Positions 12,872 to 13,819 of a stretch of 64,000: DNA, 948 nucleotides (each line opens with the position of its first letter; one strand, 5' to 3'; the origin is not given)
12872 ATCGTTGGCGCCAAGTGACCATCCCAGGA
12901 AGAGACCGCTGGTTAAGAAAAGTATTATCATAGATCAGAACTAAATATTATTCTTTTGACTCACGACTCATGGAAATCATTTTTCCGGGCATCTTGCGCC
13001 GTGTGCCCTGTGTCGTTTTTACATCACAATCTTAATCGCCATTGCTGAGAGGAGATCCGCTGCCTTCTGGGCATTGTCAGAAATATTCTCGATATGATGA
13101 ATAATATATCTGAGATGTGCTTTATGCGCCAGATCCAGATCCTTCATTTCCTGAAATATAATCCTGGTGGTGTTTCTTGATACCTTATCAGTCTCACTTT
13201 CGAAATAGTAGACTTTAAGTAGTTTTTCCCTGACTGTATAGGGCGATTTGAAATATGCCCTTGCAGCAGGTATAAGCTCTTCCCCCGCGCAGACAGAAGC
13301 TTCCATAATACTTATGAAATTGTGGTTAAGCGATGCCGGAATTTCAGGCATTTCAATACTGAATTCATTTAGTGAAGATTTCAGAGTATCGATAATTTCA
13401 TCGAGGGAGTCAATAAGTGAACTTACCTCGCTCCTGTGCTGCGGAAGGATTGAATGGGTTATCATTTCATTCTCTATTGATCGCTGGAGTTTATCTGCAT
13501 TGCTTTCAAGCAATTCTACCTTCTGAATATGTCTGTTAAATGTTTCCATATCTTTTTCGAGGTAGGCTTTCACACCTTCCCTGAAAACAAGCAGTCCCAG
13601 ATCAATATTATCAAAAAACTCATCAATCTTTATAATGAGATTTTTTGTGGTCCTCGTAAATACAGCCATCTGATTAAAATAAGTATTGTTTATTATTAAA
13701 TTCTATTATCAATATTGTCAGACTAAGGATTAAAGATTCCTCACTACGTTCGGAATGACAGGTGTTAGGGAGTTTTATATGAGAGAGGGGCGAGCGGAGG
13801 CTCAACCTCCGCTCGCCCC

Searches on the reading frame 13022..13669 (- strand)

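Call 30: search_protein_families(library=pfam, proteins=[window:13022-13669:-])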
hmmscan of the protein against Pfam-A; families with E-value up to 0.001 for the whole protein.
window:13022-13669:- (216 aa): 3 families
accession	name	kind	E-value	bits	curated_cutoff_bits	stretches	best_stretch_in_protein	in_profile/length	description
PF01865.21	PhoU_div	-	1.1e-21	77.6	24.4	1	28-212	26-213/214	Protein of unknown function DUF47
PF01895.24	PhoU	-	0.00049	20.9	23.5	0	148-205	25-87/89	PhoU domain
PF02050.21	FliJ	-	0.00085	20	28.4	0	39-105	9-73/123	Flagellar FliJ protein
